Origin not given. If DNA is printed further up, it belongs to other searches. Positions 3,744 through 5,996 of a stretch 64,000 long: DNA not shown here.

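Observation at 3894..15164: Clade-II-type nos locus whose dedicated Rieske/cytochrome b complex is operonically joined to a GltD-like NAD(P)H/FAD/FeS oxidoreductase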

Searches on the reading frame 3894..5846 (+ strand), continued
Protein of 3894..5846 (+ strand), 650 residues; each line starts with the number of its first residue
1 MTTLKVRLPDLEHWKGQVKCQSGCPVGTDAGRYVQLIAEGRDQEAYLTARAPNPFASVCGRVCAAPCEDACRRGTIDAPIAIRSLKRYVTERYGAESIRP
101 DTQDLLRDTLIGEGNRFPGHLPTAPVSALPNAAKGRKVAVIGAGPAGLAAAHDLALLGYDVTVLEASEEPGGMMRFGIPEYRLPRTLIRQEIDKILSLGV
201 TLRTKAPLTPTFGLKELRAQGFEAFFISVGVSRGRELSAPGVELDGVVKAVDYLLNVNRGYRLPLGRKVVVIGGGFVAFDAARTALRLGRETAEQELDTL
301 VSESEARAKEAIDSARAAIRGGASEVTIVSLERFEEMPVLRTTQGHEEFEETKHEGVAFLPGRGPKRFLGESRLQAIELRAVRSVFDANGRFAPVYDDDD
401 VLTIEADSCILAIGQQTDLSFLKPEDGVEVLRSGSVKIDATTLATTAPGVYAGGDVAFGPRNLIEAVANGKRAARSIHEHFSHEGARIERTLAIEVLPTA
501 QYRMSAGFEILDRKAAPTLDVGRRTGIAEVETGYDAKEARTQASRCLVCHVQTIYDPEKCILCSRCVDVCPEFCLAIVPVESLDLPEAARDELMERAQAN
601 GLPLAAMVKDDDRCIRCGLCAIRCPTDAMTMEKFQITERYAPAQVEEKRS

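Call 33: list_cluster_members(proteins=[P0121, P0123, P0124, P0125, P0129, P0134, P0136, P0141, P0147, P0177])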
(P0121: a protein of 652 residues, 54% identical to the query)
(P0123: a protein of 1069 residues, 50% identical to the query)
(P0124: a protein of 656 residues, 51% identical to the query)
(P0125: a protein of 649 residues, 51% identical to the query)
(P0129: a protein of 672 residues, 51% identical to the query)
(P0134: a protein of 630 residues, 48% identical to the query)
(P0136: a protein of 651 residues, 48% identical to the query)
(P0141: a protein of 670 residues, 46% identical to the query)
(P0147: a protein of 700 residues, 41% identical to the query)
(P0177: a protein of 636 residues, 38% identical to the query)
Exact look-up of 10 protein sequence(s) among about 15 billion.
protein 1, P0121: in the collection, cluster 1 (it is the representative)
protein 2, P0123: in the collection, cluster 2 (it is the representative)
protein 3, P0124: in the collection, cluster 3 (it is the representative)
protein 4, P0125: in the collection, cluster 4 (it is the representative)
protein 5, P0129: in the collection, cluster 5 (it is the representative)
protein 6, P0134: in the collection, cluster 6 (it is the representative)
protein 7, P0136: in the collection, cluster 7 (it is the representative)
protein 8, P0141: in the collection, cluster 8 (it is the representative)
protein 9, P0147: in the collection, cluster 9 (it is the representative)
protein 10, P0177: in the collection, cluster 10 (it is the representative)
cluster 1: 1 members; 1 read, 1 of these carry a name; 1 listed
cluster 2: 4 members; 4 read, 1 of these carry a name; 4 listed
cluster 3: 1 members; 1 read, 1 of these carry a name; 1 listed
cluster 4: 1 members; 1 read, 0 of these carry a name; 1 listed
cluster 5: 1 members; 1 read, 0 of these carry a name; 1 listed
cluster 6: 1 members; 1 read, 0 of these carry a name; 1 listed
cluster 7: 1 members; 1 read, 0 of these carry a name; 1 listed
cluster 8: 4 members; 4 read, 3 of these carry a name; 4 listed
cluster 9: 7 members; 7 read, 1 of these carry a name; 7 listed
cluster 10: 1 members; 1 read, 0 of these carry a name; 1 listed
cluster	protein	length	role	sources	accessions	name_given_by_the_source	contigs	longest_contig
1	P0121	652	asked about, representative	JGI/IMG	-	formate dehydrogenase beta subunit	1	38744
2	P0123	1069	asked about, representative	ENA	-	-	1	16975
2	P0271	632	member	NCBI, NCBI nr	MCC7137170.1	MAG: FAD-dependent oxidoreductase [Planctomycetes bacterium] | FAD-dependent oxidoreductase [Planctomycetota bacterium]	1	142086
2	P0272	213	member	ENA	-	-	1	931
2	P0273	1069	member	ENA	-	-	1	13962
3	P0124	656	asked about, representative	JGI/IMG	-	NADPH-dependent glutamate synthase beta subunit-like oxidoreductase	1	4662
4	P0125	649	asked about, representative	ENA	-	-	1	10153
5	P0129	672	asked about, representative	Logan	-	-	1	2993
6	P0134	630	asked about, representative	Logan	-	-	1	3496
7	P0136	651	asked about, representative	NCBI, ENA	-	-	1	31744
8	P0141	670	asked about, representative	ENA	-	-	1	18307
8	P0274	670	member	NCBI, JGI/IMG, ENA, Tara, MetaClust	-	strand:- start:758 stop:2770 length:2013 start_codon:yes stop_codon:yes gene_type:complete | TARA_037_MES_0.22-1.6_scaffold252992_1_gene290941 COG0493 ""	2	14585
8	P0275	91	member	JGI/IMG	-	ferredoxin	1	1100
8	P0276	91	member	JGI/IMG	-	ferredoxin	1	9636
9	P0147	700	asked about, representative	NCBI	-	-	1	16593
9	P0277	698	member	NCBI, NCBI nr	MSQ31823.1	MAG: 4Fe-4S dicluster domain-containing protein [Dehalococcoidia bacterium] | 4Fe-4S dicluster domain-containing protein [Dehalococcoidia bacterium]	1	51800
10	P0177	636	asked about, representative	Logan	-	-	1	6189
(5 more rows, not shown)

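Call 34: find_encoding_contigs(protein=P0121, flank=10000, max_places=2)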
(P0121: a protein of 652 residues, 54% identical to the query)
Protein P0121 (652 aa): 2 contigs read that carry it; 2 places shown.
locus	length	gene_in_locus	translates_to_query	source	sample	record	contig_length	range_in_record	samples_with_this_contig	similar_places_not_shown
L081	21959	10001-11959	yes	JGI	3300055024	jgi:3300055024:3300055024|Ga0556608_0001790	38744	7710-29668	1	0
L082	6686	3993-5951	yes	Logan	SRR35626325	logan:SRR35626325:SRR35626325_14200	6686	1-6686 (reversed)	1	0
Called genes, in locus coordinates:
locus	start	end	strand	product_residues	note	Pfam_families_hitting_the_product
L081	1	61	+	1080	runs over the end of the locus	PF04313:HSDR_N, PF04851:ResIII, PF18766:SWI2_SNF2, PF22679:T1R_D3-like, PF11867:T1RH-like_C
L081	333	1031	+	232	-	-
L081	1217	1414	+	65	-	-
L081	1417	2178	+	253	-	PF04492:Phage_rep_O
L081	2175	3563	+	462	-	PF00772:DnaB, PF13481:AAA_25 (weak), PF03796:DnaB_C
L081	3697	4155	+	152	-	-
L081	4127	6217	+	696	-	PF27249:MJ0330_N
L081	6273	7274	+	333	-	PF00589:Phage_integrase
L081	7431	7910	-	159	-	-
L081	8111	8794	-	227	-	PF00665:rve (weak), PF13683:rve_3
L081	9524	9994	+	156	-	PF13411:MerR_1, PF00376:MerR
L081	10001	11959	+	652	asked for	PF14691:Fer4_20, PF01266:DAO (weak), PF07992:Pyr_redox_2, PF13450:NAD_binding_8, PF13738:Pyr_redox_3 (weak), PF00037:Fer4 (weak), PF12797:Fer4_2 (weak), PF12838:Fer4_7, +7 more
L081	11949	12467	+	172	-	PF00355:Rieske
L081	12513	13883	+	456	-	PF00033:Cytochrome_B, PF14358:DUF4405, PF13631:Cytochrom_B_N_2, PF00032:Cytochrom_B_C (weak)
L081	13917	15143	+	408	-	PF02433:FixO (faint), PF14522:Cytochrome_C7 (faint), PF00034:Cytochrom_C (faint), PF14537:Cytochrom_c3_2 (faint)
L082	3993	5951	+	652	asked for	PF14691:Fer4_20, PF01266:DAO (weak), PF07992:Pyr_redox_2, PF13450:NAD_binding_8, PF13738:Pyr_redox_3 (weak), PF00037:Fer4 (weak), PF12797:Fer4_2 (weak), PF12838:Fer4_7, +7 more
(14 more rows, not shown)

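Call 35: find_encoding_contigs(protein=P0271, flank=10000, max_places=1)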
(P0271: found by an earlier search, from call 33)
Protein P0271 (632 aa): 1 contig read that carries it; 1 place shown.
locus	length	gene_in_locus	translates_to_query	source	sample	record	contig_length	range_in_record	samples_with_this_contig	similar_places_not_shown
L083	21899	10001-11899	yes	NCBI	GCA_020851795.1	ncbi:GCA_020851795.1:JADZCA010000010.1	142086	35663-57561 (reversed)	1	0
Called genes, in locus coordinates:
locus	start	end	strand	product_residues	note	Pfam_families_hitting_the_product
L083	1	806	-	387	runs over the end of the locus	PF22660:RS_preATP-grasp-like, PF02222:ATP-grasp, PF17769:PurK_C, PF21244:PurT_C (faint)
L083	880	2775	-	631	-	PF00224:PK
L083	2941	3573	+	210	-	PF00440:TetR_N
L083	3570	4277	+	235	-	PF04405:ScdA_N, PF01814:Hemerythrin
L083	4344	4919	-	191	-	PF03205:MobB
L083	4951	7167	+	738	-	PF00672:HAMP, PF00512:HisKA, PF02518:HATPase_c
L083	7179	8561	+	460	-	PF00072:Response_reg, PF00158:Sigma54_activat, PF14532:Sigma54_activ_2, PF07728:AAA_5 (weak), PF25601:AAA_lid_14, PF02954:HTH_8 (weak)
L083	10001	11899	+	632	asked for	PF14691:Fer4_20, PF00890:FAD_binding_2 (weak), PF01266:DAO (weak), PF07992:Pyr_redox_2, PF12831:FAD_oxidored (weak), PF13450:NAD_binding_8, PF12838:Fer4_7, PF13183:Fer4_8 (weak), +7 more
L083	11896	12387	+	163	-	PF00355:Rieske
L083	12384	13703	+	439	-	PF00033:Cytochrome_B, PF13631:Cytochrom_B_N_2, PF00032:Cytochrom_B_C (weak)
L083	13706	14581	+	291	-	PF14522:Cytochrome_C7 (faint), PF00034:Cytochrom_C (faint)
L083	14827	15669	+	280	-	PF13442:Cytochrome_CBB3 (faint), PF00034:Cytochrom_C (faint)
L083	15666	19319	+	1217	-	PF00384:Molybdopterin, PF28599:NarG_dom_V, PF01568:Molydop_binding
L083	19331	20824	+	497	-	PF12797:Fer4_2 (faint), PF12837:Fer4_6 (faint), PF12838:Fer4_7 (weak), PF13237:Fer4_10, PF13247:Fer4_11, PF14711:Nitr_red_bet_C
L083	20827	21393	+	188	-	PF02613:Nitrate_red_del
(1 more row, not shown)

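Call 36: find_encoding_contigs(protein=P0136, flank=10000, max_places=1)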
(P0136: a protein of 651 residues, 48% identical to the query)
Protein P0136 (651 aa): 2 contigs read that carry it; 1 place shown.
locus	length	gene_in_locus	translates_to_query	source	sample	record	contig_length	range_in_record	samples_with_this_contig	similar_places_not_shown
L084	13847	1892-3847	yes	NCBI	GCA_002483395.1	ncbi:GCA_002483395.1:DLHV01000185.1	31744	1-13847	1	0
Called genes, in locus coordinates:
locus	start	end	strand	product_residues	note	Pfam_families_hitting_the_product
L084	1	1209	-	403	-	?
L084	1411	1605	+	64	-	-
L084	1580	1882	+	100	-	-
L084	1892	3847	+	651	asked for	PF13237:Fer4_10 (faint), PF14691:Fer4_20, PF01266:DAO, PF07992:Pyr_redox_2, PF13450:NAD_binding_8, PF12838:Fer4_7, PF13187:Fer4_9 (weak), PF00037:Fer4, +5 more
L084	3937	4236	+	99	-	-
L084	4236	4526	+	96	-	-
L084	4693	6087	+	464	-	PF12801:Fer4_5, PF12838:Fer4_7 (faint), PF13187:Fer4_9 (faint), PF12800:Fer4_4 (faint), PF13746:Fer4_18, PF11614:FixG_C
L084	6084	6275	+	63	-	-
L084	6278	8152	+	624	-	-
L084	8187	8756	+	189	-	-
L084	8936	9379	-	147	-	-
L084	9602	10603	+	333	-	PF20030:bpMoxR (weak), PF07726:AAA_3, PF07728:AAA_5, PF17863:AAA_lid_2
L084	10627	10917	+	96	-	PF04365:BrnT_toxin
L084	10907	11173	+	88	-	PF14384:BrnA_antitoxin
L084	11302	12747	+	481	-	PF01882:DUF58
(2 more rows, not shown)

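Call 37: find_encoding_contigs(protein=P0277, flank=10000, max_places=1)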
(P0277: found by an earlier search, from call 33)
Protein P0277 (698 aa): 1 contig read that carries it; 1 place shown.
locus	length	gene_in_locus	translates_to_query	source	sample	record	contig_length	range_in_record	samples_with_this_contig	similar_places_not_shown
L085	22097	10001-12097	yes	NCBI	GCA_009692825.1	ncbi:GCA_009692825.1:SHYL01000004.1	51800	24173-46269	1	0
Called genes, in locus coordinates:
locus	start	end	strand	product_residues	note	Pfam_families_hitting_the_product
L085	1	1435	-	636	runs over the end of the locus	PF00012:HSP70, PF06723:MreB_Mbl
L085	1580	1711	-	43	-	PF13411:MerR_1 (weak)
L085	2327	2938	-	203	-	PF00174:Oxidored_molyb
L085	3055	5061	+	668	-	PF01578:Cytochrom_C_asm, PF16327:CcmF_C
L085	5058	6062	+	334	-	-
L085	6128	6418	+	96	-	PF04342:DMT_6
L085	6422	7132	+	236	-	PF13175:AAA_15 (faint), PF00005:ABC_tran, PF13304:AAA_21 (weak), PF13401:AAA_22 (weak)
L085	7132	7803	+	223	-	PF03379:CcmB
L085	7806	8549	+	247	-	PF01578:Cytochrom_C_asm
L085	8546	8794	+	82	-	-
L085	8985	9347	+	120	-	-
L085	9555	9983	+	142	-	PF03100:CcmE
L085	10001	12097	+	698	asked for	PF13237:Fer4_10 (faint), PF13484:Fer4_16 (faint), PF14691:Fer4_20, PF00037:Fer4 (faint), PF07992:Pyr_redox_2, PF13738:Pyr_redox_3 (faint), PF12838:Fer4_7 (weak)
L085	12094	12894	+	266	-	PF00033:Cytochrome_B, PF14358:DUF4405 (weak), PF13631:Cytochrom_B_N_2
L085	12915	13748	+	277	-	PF00032:Cytochrom_B_C (weak)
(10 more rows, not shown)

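Call 59: find_encoding_contigs(protein=P0125, flank=8000, max_places=1)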
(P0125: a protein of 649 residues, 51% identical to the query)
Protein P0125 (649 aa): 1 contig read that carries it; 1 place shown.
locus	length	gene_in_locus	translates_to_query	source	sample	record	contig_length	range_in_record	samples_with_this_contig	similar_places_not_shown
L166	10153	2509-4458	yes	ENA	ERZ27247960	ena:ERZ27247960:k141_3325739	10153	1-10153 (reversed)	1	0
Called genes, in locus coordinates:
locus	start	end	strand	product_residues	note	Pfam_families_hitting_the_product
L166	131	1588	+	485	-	-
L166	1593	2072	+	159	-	-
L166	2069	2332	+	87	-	-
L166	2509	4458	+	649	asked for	PF13187:Fer4_9 (faint), PF13237:Fer4_10 (faint), PF14691:Fer4_20, PF00070:Pyr_redox (faint), PF07992:Pyr_redox_2, PF13450:NAD_binding_8 (weak), PF12838:Fer4_7, PF00037:Fer4 (weak), +1 more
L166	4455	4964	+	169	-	PF00355:Rieske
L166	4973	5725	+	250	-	PF00033:Cytochrome_B, PF14358:DUF4405 (weak), PF13631:Cytochrom_B_N_2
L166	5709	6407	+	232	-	-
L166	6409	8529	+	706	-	PF14537:Cytochrom_c3_2 (faint), PF22113:Mtrc-MtrF_II-IV_dom (faint), PF02433:FixO (faint), PF14495:Cytochrom_C550 (faint), PF14522:Cytochrome_C7 (faint), PF00034:Cytochrom_C, PF13442:Cytochrome_CBB3 (weak)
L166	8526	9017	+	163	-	PF00034:Cytochrom_C (weak), PF13442:Cytochrome_CBB3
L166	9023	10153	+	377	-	?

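Call 60: find_encoding_contigs(protein=P0141, flank=8000, max_places=1)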
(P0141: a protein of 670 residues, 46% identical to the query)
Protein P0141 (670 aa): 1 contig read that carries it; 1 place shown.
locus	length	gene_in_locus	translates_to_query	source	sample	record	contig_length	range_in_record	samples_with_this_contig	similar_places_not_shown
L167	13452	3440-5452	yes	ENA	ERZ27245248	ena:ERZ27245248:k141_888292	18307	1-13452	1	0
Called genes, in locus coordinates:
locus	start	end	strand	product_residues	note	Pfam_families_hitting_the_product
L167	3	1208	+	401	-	?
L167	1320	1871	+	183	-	PF13263:PHP_C (weak)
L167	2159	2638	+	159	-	PF00582:Usp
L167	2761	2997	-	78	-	-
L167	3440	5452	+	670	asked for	PF13237:Fer4_10 (faint), PF14691:Fer4_20, PF01266:DAO (weak), PF07992:Pyr_redox_2, PF13450:NAD_binding_8 (weak), PF13738:Pyr_redox_3 (faint), PF12838:Fer4_7, PF00037:Fer4 (weak)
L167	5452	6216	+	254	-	PF00033:Cytochrome_B, PF14358:DUF4405 (weak), PF13631:Cytochrom_B_N_2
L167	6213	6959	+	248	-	PF00032:Cytochrom_B_C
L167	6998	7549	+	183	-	PF00355:Rieske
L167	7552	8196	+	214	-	PF13442:Cytochrome_CBB3, PF00034:Cytochrom_C, PF13442:Cytochrome_CBB3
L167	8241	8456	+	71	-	-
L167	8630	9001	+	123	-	PF00507:Oxidored_q4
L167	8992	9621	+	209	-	PF01058:Oxidored_q6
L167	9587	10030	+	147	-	PF00329:Complex1_30kDa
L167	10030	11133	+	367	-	PF00346:Complex1_49kDa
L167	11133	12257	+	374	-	PF00146:NADHdh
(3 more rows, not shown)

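Call 61: find_encoding_contigs(protein=P0144, flank=8000, max_places=1)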
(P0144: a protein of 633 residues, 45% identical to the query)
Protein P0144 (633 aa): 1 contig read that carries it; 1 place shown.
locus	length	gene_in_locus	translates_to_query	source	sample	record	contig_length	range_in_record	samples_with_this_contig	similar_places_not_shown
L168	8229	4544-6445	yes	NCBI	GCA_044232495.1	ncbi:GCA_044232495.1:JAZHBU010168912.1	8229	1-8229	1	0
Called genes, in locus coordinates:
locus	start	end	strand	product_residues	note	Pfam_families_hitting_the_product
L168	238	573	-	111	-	-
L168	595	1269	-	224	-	-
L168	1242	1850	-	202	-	PF00069:Pkinase, PF07714:PK_Tyr_Ser-Thr, PF03109:ABC1, PF01636:APH (faint)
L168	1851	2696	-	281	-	-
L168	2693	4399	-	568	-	-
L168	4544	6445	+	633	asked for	PF14691:Fer4_20, PF07992:Pyr_redox_2, PF13450:NAD_binding_8 (weak), PF00037:Fer4 (weak), PF12838:Fer4_7, PF13187:Fer4_9, PF00037:Fer4 (weak), PF13237:Fer4_10 (weak), +4 more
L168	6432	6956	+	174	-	PF00355:Rieske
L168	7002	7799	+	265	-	PF00033:Cytochrome_B, PF13631:Cytochrom_B_N_2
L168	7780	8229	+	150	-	?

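Call 73: predict_structure(alignment_id=A1)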
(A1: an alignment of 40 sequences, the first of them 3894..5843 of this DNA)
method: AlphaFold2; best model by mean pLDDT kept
length: 650 residues; sequences in the alignment: 40
mean_pLDDT: 85.2   pTM: 0.85
mean pLDDT of the five models: 85.2, 81.9, 81.2, 79.0, 76.6
residues with pLDDT >= 90: 342; 70-90: 222; 50-70: 53; < 50: 33
segments of 3 or more residues with pLDDT < 50: 123-130, 303-321, 646-650
pLDDT, mean of each block of 10 residues (from residue 1): 79 89 90 95 92 91 91 92 94 81 72 70 48 79 96 90 95 89 90 93 94 94 95 84 91 86 84 90 84 56 48 39 78 84 86 89 94 94 87 89 95 86 93 90 95 91 91 90 74 89 85 84 63 88 94 92 94 92 89 88 89 92 94 86 49
secondary structure, 60 per line:
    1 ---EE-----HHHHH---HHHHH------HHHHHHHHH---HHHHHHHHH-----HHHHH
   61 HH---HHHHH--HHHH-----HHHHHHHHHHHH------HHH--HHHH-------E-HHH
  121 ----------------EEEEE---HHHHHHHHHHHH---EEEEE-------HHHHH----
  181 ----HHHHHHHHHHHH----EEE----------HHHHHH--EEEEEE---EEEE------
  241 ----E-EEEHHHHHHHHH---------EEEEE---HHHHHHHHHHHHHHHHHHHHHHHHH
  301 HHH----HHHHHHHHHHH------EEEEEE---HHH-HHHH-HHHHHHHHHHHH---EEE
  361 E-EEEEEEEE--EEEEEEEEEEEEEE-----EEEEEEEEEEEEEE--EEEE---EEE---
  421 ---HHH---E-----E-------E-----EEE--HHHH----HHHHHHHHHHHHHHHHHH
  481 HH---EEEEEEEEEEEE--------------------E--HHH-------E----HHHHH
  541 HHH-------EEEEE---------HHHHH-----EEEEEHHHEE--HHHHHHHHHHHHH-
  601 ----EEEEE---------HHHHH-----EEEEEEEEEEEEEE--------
elements in order: H11-15 H19-23 H30-38 H42-50 H56-62 H66-70 H73-76 H82-93 H105-108 E137-141 H145-156 E160-164 H172-176 H185-196 E201-203 H214-219 E222-227 E231-234 E247-249 H250-258 E268-272 H276-303 H308-318 E325-330 H338-341 H343-354 E358-361 E363-370 E373-386 E392-405 E408-411 E415-417 E450-452 H455-458 H463-482 E486-497 H536-543 E551-555 H565-569 E575-579 H587-599 E605-609 H619-623 E629-642
